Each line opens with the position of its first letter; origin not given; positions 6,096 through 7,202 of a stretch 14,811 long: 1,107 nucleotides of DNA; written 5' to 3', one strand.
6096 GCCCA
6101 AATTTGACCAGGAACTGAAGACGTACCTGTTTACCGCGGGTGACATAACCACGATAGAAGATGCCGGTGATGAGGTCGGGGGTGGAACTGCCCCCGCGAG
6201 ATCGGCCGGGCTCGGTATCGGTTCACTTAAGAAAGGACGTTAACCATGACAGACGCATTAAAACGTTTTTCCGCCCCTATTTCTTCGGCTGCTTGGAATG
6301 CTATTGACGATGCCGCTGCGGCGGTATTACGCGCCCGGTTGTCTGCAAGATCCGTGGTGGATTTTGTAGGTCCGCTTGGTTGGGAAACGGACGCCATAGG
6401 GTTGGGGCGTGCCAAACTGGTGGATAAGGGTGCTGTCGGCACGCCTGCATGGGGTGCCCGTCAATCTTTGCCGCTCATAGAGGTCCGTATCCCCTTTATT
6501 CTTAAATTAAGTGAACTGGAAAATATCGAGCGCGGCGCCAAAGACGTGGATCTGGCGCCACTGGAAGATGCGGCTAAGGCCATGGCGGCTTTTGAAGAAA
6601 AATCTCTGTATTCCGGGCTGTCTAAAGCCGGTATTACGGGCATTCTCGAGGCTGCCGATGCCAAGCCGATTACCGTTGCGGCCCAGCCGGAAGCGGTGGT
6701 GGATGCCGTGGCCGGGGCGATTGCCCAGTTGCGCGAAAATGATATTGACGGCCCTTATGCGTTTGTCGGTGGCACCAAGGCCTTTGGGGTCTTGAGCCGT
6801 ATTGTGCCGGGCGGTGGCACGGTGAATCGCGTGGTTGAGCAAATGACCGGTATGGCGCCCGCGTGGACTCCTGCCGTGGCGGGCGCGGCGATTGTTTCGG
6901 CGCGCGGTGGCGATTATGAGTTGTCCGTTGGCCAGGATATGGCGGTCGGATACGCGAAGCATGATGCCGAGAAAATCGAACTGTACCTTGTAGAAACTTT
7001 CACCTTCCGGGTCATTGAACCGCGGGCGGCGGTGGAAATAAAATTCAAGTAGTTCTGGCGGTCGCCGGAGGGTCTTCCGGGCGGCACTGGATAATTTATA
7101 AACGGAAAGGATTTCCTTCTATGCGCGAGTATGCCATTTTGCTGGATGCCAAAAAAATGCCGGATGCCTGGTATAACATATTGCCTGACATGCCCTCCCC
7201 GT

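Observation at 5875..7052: Complete Family 1 encapsulin nanocompartment operon (EncFtn cargo + shell)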

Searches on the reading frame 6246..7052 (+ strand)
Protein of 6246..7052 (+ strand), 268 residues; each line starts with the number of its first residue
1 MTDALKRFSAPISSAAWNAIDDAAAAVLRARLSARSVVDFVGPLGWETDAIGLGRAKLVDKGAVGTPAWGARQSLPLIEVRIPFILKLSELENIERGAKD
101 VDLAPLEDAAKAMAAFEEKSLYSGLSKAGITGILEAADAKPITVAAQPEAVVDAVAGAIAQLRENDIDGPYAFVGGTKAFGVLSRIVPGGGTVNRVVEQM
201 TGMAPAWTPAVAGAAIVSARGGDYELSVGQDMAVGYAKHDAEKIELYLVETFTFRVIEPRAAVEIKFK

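Call 3: search_protein_families(library=pfam, proteins=[window:6246-7052:+], max_evalue=0.01)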
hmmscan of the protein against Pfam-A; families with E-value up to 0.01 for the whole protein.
window:6246-7052:+ (268 aa): 1 family
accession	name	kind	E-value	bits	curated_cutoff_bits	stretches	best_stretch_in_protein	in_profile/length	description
PF04454.18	Linocin_M18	-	1.5e-75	254.1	24.3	1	3-253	2-253/253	Encapsulating protein for peroxidase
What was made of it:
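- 6246..7052 (+): enc: 268-aa Family 1 encapsulin shell protein with the HK97 fold, predicted to form a T=1 60-mer. PF04454 E 1.5e-75 (call 3).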

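Call 4: search_protein_families(library=ncbifam, proteins=[window:6246-7052:+], max_evalue=0.01)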
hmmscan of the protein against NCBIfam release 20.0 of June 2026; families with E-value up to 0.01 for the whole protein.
window:6246-7052:+ (268 aa): 1 family
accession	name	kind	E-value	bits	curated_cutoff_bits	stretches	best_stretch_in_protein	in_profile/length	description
NF041155.2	encap_f1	equivalog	6.8e-77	258.4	100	1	5-264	1-260/261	family 1 encapsulin nanocompartment shell protein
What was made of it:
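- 6246..7052 (+): NF041155 258.4 bits against cut-off 100 (call 4).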

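Call 7: search_solved_structures(query=window:6246-7052:+, show_alignments=2)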
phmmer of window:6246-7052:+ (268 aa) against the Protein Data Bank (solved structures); distinct sequences matched with E-value up to 0.001: 36.
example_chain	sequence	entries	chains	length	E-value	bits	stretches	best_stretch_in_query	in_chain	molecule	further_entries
9ry4_A0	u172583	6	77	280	4.3e-57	196.7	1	5-265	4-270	Type 1 encapsulin shell protein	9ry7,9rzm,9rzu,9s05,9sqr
7odw_A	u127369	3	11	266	1.2e-56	195.2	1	3-267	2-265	Linocin_M18 bacteriocin protein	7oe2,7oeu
8u50_A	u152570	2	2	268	1.7e-51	178.3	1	5-264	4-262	Klebsiella pneumoniae family 1 encapsulin shell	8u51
7k5w_A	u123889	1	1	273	2e-51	178.1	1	4-267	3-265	Maritimacin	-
7lij_A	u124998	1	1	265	3e-51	177.5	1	4-267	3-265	Maritimacin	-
7lik_A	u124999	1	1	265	3e-51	177.5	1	4-267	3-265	Maritimacin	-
3dkt_A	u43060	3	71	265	3e-51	177.5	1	4-267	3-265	Maritimacin | Type 1 encapsulin shell protein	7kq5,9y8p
9e5e_A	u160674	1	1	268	3.6e-51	177.3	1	5-263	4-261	Bacteriocin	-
7lil_A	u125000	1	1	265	4.5e-51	177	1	4-267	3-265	Maritimacin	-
6wkv_A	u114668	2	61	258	9.8e-51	175.9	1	4-267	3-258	Encapsulin | Maritimacin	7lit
7mu1_A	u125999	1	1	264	1.3e-50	175.5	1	4-265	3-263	Maritimacin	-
7lis_A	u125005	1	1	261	1.3e-50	175.4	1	4-267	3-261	Maritimacin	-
7lim_A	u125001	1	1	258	8.4e-50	172.8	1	4-267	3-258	Maritimacin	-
7lii_A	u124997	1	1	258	8.5e-50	172.8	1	4-267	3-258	Maritimacin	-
8dn9_A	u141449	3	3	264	2.2e-48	168.1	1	5-264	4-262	29 kDa antigen cfp29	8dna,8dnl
7bcv_A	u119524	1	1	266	5.5e-46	160.3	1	5-264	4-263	Linocin-M18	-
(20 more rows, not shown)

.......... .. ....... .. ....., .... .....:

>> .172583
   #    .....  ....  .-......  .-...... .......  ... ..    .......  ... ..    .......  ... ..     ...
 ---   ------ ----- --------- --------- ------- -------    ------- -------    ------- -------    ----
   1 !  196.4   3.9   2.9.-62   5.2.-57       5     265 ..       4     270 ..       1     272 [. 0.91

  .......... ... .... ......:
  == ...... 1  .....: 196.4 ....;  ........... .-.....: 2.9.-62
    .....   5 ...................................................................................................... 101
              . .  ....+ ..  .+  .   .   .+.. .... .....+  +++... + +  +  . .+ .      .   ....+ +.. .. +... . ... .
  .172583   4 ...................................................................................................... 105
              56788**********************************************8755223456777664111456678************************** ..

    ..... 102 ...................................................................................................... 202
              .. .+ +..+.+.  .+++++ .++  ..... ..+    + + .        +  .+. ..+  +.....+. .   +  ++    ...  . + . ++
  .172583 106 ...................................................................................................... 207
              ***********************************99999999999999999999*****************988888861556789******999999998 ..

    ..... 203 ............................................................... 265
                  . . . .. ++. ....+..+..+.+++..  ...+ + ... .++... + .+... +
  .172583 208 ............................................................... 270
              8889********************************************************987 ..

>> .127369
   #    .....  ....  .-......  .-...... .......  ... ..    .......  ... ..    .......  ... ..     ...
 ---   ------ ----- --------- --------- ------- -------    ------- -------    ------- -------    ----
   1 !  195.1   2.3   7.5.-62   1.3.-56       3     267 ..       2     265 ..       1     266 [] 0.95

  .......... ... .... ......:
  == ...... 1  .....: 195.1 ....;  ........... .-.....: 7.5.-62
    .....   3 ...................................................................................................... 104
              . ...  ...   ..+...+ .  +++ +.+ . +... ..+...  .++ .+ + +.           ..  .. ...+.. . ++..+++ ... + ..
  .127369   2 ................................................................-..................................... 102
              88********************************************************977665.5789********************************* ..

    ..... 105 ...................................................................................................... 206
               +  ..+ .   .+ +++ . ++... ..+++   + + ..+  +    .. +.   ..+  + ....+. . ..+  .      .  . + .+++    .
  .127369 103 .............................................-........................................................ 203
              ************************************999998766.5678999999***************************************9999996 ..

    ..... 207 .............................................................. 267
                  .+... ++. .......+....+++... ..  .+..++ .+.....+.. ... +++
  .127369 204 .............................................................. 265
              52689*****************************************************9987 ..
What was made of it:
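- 6246..7052 (+): E 4e-57 and 1e-56 to 9ry4 and 7odw (call 7).
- Sequence similarity to T=1 shells is E 1e-57 to 1e-44, against 1e-12 to 1e-5 for T=3 and T=4 shells (call 7).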

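Call 12: find_encoding_contigs(protein=window:6246-7052:+, flank=8000, max_places=6)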
Protein window:6246-7052:+ (268 aa): 21 contigs read that carry it; 6 places shown.
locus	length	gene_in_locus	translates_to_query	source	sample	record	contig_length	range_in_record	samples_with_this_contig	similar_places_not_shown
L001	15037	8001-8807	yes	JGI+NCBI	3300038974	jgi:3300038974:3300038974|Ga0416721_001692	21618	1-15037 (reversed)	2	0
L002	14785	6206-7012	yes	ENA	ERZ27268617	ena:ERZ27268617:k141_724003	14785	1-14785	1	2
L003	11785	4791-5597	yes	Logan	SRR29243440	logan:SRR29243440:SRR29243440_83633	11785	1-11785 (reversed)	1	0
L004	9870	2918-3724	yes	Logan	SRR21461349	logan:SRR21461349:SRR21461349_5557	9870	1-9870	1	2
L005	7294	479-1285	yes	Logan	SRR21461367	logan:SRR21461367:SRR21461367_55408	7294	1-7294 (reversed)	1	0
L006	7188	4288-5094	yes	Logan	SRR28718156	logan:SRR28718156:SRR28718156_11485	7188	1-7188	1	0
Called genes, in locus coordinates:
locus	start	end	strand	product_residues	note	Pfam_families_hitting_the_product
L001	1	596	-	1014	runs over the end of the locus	PF17132:Glyco_hydro_106, PF22666:Glyco_hydro_2_N2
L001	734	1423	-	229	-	-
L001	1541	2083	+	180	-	PF01661:Macro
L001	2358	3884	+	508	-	PF00464:SHMT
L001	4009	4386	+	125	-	PF13380:CoA_binding_2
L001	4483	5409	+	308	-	PF13672:PP2C_2, PF00481:PP2C, PF07228:SpoIIE (faint)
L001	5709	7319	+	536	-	PF13372:Alginate_exp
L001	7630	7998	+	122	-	PF22277:EncFtn-like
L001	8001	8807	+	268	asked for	PF04454:Linocin_M18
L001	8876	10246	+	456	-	PF00291:PALP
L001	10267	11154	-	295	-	PF01370:Epimerase, PF04321:RmlD_sub_bind, PF01073:3Beta_HSD (weak), PF16363:GDP_Man_Dehyd, PF02719:Polysacc_synt_2 (weak)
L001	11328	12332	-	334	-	PF16670:PI-PLC-C1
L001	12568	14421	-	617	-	PF22680:Glyco_hydro_123_N_2, PF13320:GH123_cat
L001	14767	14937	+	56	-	-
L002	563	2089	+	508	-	PF00464:SHMT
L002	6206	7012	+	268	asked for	PF04454:Linocin_M18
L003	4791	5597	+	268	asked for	PF04454:Linocin_M18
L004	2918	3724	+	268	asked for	PF04454:Linocin_M18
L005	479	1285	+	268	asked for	PF04454:Linocin_M18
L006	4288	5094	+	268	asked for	PF04454:Linocin_M18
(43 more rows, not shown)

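Call 13: find_related_loci(query=window:6246-7049:+, collection=genome_contigs, flank=6000)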
Query window:6246-7049:+ (268 aa) in genome_contigs; peptide patterns used: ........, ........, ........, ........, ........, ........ (x = any residue, [..] = any of these).
126 stretches matched a pattern, but none encodes a relative of the query by tblastn (E <= 1e-3).
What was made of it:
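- Tried and rejected: The scan with the single shell protein returned no confirmed relative (call 13).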

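Call 14: find_homologous_proteins(query=window:6246-7049:+, max_evalue=1e-10)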
Query window:6246-7049:+ (268 aa): 183 proteins with E <= 1e-10 among 7397 candidates; the best 120 are listed.
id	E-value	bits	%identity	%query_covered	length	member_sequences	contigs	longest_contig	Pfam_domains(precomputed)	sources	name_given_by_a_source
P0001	6.0e-165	565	100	100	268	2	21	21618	PF04454.19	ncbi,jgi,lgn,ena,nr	ncbi:MAG: bacteriocin family protein [Candidatus Hydrogenedentes bacterium]|jgi:uncharacterized lino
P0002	3.3e-146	503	89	100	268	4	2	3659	PF04454.19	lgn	-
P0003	1.5e-139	482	83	100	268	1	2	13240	PF04454.19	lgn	-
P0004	2.7e-130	451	77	100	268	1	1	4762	PF04454.19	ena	-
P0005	5.7e-130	450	74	100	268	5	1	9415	PF04454.19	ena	-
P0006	8.2e-128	443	77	100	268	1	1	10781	PF04454.19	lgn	-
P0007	2.6e-127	442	76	100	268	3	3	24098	PF04454.19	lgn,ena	-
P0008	4.3e-117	408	69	100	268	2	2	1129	PF04454.19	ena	-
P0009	2.7e-115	402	68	100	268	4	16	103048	PF04454.19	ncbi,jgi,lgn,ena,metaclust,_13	ncbi:MAG: family 1 encapsulin nanocompartment shell protein [Candidatus Hydrogenedentales bacterium]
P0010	4.1e-115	402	66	100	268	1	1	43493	PF04454.19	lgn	-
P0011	6.3e-115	401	66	100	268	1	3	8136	PF04454.19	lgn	-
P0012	6.7e-75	270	50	100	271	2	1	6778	PF04454.19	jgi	-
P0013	3.4e-72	261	48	100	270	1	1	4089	PF04454.19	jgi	-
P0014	1.0e-71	259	47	99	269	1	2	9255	PF04454.19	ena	-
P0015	1.5e-71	259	49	99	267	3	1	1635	PF04454.19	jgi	-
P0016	1.6e-68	249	45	99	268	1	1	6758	PF04454.19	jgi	-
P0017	5.9e-67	244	47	99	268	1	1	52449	PF04454.19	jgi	-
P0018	1.7e-66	242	43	100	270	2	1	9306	PF04454.19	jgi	jgi:uncharacterized linocin/CFP29 family protein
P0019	7.2e-66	240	45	99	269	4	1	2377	PF04454.19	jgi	jgi:uncharacterized linocin/CFP29 family protein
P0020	4.3e-65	238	44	100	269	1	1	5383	PF04454.19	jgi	jgi:uncharacterized linocin/CFP29 family protein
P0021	1.0e-64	236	43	99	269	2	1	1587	PF04454.19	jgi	-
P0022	2.3e-63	232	43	99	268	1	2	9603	PF04454.19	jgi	jgi:uncharacterized linocin/CFP29 family protein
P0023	4.1e-63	231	42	98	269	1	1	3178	PF04454.19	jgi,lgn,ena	-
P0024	1.2e-61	226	45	100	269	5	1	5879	PF04454.19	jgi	jgi:uncharacterized linocin/CFP29 family protein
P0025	3.9e-60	221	45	100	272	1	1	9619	PF04454.19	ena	-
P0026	5.8e-60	221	44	99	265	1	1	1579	PF04454.19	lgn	-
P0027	6.1e-60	221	45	100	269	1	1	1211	PF04454.19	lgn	-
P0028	1.5e-59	220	45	99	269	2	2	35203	PF04454.19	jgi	jgi:uncharacterized linocin/CFP29 family protein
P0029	3.0e-59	219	43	99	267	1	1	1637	PF04454.19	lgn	-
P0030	5.9e-59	218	44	98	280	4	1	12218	PF04454.19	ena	-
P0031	2.8e-58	215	41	98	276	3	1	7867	PF04454.19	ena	-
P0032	3.4e-58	215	45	99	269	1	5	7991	PF04454.19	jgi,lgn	jgi:uncharacterized linocin/CFP29 family protein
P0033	6.6e-58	214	44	98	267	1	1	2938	PF04454.19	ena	-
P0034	1.3e-57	213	42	99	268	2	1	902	PF04454.19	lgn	-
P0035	8.6e-57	211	45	98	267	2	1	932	PF04454.19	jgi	jgi:uncharacterized linocin/CFP29 family protein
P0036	1.4e-56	210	43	100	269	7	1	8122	PF04454.19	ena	-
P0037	1.6e-56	210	42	99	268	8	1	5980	PF04454.19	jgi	jgi:uncharacterized linocin/CFP29 family protein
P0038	2.2e-56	209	42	99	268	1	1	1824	PF04454.19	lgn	-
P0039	3.1e-56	209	43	99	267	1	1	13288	PF04454.19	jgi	jgi:uncharacterized linocin/CFP29 family protein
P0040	3.4e-56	209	41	98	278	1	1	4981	PF04454.19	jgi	jgi:uncharacterized linocin/CFP29 family protein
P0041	4.6e-56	208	44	100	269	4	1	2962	PF04454.19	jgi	jgi:uncharacterized linocin/CFP29 family protein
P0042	5.1e-56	208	43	99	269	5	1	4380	PF04454.19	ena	-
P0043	8.5e-56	207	43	100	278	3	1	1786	PF04454.19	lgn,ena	-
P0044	1.4e-55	207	45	99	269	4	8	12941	PF04454.19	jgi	jgi:uncharacterized linocin/CFP29 family protein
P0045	1.7e-55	206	42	100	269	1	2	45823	PF04454.19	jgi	jgi:uncharacterized linocin/CFP29 family protein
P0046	1.8e-55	206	42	99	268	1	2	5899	PF04454.19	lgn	-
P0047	2.0e-55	206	43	98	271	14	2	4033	PF04454.19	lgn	-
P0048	2.1e-55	206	45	99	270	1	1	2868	PF04454.19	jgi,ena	-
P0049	2.3e-55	206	43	99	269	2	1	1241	PF04454.19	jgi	-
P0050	5.7e-55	205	41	99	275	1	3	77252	PF04454.19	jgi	jgi:uncharacterized linocin/CFP29 family protein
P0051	9.1e-55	204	41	97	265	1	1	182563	PF04454.19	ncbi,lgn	-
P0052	1.5e-54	203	41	97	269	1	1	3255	PF04454.19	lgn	-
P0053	2.9e-54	202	42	100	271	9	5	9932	PF04454.19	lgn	-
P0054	3.2e-54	202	44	99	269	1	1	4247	PF04454.19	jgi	jgi:uncharacterized linocin/CFP29 family protein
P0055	3.3e-54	202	41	100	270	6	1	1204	PF04454.19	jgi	jgi:uncharacterized linocin/CFP29 family protein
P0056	5.8e-54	201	40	99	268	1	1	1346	PF04454.19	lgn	-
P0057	8.4e-54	201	42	98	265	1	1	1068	PF04454.19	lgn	-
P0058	1.5e-53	200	41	99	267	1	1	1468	PF04454.19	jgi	jgi:uncharacterized linocin/CFP29 family protein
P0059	1.5e-53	200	42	99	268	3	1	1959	PF04454.19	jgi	jgi:uncharacterized linocin/CFP29 family protein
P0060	2.1e-53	199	43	99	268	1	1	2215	PF04454.19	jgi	jgi:uncharacterized linocin/CFP29 family protein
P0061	3.3e-53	199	39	98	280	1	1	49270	PF04454.19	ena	-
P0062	3.8e-53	199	40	98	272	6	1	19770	PF04454.19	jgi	jgi:uncharacterized linocin/CFP29 family protein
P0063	7.0e-53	198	43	99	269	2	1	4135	PF04454.19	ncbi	-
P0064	7.6e-53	198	40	97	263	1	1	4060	PF04454.19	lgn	-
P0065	1.2e-52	197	42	99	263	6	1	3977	PF04454.19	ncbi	-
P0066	1.5e-52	197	43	98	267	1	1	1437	PF04454.19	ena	-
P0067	1.7e-52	196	41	99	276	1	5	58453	PF04454.19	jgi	jgi:uncharacterized linocin/CFP29 family protein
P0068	2.0e-52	196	42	99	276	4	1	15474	PF04454.19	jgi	jgi:uncharacterized linocin/CFP29 family protein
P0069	2.1e-52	196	42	99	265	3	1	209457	PF04454.19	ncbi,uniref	ncbi:family 1 encapsulin nanocompartment shell protein [Oleispirillum naphthae]|uniref:family 1 enca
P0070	2.2e-52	196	40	98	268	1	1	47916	PF04454.19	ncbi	-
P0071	2.2e-52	196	40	99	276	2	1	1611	PF04454.19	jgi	-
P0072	3.7e-52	195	43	99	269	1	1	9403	PF04454.19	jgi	jgi:uncharacterized linocin/CFP29 family protein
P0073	4.2e-52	195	42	99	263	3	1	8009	PF04454.19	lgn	-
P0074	7.2e-52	194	42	100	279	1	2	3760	PF04454.19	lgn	-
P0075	9.4e-52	194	42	99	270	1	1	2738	PF04454.19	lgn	-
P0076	9.8e-52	194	42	100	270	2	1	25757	PF04454.19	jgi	jgi:uncharacterized linocin/CFP29 family protein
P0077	9.9e-52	194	39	99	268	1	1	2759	PF04454.19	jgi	jgi:uncharacterized linocin/CFP29 family protein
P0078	1.2e-51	194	40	100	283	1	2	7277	PF04454.19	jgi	jgi:uncharacterized linocin/CFP29 family protein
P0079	1.3e-51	194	41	100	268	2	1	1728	PF04454.19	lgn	-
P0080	1.4e-51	193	41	98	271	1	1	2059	PF04454.19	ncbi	-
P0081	2.0e-51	193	42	97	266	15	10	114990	PF04454.19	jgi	jgi:uncharacterized linocin/CFP29 family protein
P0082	5.2e-51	192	41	99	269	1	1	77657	PF04454.19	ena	-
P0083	5.5e-51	191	37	97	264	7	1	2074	PF04454.19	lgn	-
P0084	6.8e-51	191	40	98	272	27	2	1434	PF04454.19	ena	-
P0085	1.1e-50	191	37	98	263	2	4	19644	PF04454.19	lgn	-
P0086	1.1e-50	190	42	98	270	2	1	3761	PF04454.19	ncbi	-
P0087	1.3e-50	190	38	98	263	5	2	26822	PF04454.19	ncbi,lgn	-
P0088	1.6e-50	190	41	99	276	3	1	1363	PF04454.19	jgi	-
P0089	1.6e-50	190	40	98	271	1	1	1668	PF04454.19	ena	-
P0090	1.7e-50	190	39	98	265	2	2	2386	PF04454.19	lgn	-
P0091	1.8e-50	190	40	99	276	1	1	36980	PF04454.19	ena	-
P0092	1.9e-50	190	41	99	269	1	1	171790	PF04454.19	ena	-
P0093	2.1e-50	190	40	98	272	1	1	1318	PF04454.19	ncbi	-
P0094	2.4e-50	189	40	99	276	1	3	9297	PF04454.19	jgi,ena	-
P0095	3.5e-50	189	39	96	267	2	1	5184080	PF25209.3,PF04454.19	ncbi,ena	-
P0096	3.7e-50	189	38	97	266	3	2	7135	PF04454.19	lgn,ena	-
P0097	4.5e-50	188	40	96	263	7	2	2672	PF04454.19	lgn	-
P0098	9.4e-50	187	42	99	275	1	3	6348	PF04454.19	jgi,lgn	-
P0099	1.0e-49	187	38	98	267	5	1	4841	PF04454.19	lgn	-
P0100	1.0e-49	187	38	97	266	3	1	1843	PF04454.19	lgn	-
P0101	1.2e-49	187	43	100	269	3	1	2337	PF04454.19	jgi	jgi:uncharacterized linocin/CFP29 family protein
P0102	1.3e-49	187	41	98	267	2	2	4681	PF04454.19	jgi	jgi:uncharacterized linocin/CFP29 family protein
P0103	1.7e-49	187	41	99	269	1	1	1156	PF04454.19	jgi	jgi:uncharacterized linocin/CFP29 family protein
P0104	2.1e-49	186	39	99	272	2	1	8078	PF04454.19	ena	-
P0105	2.7e-49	186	39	97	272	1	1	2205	PF04454.19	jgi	jgi:uncharacterized linocin/CFP29 family protein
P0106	3.2e-49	186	37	99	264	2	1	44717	PF04454.19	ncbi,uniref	ncbi:family 1 encapsulin nanocompartment shell protein [Gordonia sp. (in: high G+C Gram-positive bac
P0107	3.8e-49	185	40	99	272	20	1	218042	PF04454.19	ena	-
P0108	4.1e-49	185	38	97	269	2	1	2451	PF04454.19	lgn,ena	-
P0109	5.9e-49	185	38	97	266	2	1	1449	PF04454.19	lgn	-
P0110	6.1e-49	185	36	97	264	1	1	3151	PF04454.19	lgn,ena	-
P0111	6.2e-49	185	37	97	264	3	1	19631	PF04454.19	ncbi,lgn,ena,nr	ncbi:MAG: bacteriocin family protein [Bacteroidales bacterium]|nr:bacteriocin family protein [Bacter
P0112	7.5e-49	185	39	97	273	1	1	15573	PF04454.19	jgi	-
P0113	1.2e-48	184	39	100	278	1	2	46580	PF04454.19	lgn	-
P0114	1.5e-48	184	38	97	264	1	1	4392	PF04454.19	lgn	-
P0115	1.5e-48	184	37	97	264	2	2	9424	PF04454.19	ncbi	-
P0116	1.6e-48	183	39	98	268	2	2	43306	PF04454.19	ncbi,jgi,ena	-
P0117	1.7e-48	183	37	97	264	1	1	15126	PF04454.19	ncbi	-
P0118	1.8e-48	183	37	97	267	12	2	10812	PF04454.19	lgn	-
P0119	2.2e-48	183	40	97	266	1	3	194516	PF04454.19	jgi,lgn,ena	jgi:uncharacterized linocin/CFP29 family protein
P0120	2.6e-48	183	36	97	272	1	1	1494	PF04454.19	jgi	jgi:uncharacterized linocin/CFP29 family protein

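Call 16: find_encoding_contigs(protein=P0009, flank=6000, max_places=3)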
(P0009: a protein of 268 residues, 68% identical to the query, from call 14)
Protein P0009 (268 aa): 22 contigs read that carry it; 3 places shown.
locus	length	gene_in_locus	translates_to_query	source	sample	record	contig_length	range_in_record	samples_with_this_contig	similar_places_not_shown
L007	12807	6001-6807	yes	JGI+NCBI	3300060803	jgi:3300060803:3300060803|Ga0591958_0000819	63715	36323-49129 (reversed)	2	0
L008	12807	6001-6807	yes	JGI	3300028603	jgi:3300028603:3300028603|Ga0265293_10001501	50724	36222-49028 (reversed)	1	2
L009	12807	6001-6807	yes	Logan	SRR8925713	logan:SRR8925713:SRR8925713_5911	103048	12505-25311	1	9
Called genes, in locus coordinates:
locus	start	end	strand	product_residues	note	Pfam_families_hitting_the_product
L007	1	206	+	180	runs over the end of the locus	PF01661:Macro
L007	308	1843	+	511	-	PF00464:SHMT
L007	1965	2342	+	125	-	PF13380:CoA_binding_2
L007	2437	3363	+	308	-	PF13672:PP2C_2, PF00481:PP2C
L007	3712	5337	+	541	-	PF13372:Alginate_exp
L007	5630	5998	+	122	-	PF22277:EncFtn-like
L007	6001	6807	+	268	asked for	PF04454:Linocin_M18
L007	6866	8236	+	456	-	PF00291:PALP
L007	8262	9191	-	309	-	PF01073:3Beta_HSD (weak), PF01370:Epimerase, PF04321:RmlD_sub_bind, PF07993:NAD_binding_4 (weak), PF16363:GDP_Man_Dehyd, PF02719:Polysacc_synt_2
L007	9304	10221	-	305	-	PF16670:PI-PLC-C1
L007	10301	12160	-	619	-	PF22680:Glyco_hydro_123_N_2, PF13320:GH123_cat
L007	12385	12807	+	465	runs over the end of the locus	PF15892:BNR_4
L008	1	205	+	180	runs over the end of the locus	PF01661:Macro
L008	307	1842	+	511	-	PF00464:SHMT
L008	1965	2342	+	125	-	PF13380:CoA_binding_2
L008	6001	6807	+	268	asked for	PF04454:Linocin_M18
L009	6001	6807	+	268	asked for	PF04454:Linocin_M18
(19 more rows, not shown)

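Call 17: find_encoding_contigs(protein=P0007, flank=6000, max_places=2)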
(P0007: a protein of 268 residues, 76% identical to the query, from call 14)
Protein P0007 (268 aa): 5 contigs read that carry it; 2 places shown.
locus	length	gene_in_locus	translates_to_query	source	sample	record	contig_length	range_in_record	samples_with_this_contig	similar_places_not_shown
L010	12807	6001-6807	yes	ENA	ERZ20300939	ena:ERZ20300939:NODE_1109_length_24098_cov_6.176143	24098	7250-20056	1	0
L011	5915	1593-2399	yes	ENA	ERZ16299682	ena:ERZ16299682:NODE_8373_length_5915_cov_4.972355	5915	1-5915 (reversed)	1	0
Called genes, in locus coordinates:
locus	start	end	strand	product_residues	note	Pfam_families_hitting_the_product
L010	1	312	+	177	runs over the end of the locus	PF01661:Macro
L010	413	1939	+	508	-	PF00464:SHMT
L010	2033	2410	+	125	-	PF13380:CoA_binding_2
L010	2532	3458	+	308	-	PF13672:PP2C_2, PF00481:PP2C, PF07228:SpoIIE (faint)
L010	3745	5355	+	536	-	PF13372:Alginate_exp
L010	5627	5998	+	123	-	PF22277:EncFtn-like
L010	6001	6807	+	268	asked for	PF04454:Linocin_M18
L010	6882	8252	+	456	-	PF00291:PALP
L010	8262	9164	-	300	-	PF01073:3Beta_HSD (weak), PF01370:Epimerase, PF04321:RmlD_sub_bind, PF07993:NAD_binding_4 (weak), PF16363:GDP_Man_Dehyd, PF02719:Polysacc_synt_2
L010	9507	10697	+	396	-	PF01168:Ala_racemase_N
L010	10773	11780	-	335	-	PF16670:PI-PLC-C1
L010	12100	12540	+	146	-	-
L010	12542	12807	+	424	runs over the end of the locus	PF00884:Sulfatase, PF01663:Phosphodiest, PF16347:SGSH_C (weak)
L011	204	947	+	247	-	PF13372:Alginate_exp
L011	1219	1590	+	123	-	PF22277:EncFtn-like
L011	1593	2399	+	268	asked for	PF04454:Linocin_M18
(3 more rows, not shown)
